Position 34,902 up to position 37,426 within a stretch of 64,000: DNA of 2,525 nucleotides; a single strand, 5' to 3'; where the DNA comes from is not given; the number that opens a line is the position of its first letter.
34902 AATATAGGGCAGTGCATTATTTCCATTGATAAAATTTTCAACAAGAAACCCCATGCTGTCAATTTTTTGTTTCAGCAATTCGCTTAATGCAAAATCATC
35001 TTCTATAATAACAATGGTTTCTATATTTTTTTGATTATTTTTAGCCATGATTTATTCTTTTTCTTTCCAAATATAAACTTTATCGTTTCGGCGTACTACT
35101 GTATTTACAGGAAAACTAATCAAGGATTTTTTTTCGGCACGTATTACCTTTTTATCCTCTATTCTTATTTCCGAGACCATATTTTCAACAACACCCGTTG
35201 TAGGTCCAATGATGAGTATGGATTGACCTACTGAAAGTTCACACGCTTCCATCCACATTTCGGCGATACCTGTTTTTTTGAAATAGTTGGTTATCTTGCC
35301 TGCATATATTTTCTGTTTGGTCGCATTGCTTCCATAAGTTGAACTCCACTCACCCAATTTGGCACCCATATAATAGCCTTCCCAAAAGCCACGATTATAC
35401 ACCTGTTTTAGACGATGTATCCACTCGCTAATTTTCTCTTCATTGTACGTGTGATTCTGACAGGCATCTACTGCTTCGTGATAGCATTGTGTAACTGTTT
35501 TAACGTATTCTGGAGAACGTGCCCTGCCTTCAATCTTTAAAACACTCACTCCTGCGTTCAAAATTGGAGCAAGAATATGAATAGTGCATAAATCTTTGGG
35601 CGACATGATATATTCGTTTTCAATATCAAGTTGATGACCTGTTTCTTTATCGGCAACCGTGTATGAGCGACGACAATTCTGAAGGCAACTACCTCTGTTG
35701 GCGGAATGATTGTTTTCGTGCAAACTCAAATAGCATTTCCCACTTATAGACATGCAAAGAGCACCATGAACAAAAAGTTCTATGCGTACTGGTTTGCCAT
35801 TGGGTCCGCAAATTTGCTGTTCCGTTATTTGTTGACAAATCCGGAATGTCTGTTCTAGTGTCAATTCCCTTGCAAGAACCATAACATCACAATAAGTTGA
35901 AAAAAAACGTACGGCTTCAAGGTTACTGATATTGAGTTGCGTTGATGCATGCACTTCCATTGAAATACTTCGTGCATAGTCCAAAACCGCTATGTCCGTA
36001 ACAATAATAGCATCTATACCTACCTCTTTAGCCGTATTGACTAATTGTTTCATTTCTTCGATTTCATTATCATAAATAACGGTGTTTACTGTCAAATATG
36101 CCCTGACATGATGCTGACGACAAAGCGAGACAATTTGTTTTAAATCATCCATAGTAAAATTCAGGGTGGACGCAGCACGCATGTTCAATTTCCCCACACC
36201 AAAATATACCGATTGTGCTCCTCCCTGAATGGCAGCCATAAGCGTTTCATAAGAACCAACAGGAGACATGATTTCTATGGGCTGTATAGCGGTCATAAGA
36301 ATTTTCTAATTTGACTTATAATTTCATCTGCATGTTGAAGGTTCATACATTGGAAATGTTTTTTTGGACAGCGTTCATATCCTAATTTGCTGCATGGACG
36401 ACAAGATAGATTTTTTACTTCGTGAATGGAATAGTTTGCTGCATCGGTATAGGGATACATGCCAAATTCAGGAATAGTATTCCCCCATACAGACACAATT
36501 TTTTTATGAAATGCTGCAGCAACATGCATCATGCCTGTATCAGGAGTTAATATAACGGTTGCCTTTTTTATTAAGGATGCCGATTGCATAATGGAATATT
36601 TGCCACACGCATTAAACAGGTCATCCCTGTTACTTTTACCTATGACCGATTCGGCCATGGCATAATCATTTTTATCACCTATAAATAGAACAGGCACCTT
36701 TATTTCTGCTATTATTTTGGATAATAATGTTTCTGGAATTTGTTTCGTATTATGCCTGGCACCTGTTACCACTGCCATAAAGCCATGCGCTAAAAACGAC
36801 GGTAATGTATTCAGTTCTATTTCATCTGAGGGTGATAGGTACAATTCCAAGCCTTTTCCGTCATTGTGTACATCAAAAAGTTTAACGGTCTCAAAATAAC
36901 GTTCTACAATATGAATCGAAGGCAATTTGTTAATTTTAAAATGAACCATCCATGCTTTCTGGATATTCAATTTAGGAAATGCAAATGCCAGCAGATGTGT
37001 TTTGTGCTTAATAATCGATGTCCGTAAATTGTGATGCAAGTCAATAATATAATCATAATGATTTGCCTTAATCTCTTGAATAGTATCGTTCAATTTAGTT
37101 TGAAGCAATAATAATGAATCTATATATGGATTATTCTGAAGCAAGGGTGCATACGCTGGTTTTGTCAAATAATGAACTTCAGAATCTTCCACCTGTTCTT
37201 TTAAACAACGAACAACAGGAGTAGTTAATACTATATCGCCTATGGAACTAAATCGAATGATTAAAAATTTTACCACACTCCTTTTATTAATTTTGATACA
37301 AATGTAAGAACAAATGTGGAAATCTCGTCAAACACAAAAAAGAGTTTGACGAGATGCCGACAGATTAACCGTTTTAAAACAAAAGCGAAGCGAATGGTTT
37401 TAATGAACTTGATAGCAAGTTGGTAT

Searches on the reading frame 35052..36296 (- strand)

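Call 12: search_protein_families(library=pfam, proteins=[window:35052-36296:-])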
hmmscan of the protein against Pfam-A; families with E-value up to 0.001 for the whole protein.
window:35052-36296:- (414 aa): 1 family
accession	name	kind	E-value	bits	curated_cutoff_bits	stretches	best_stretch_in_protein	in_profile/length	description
PF01136.24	Peptidase_U32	-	2e-68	230.6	22.4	1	79-312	1-230/233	Peptidase family U32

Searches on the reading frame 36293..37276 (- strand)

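Call 12: search_protein_families(library=pfam, proteins=[window:36293-37276:-])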
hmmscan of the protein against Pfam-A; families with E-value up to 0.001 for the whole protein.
window:36293-37276:- (327 aa): 1 family
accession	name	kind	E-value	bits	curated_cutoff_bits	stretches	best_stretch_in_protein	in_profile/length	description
PF01075.23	Glyco_transf_9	-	4.2e-22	79.1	22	1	66-292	5-236/247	Glycosyltransferase family 9 (heptosyltransferase)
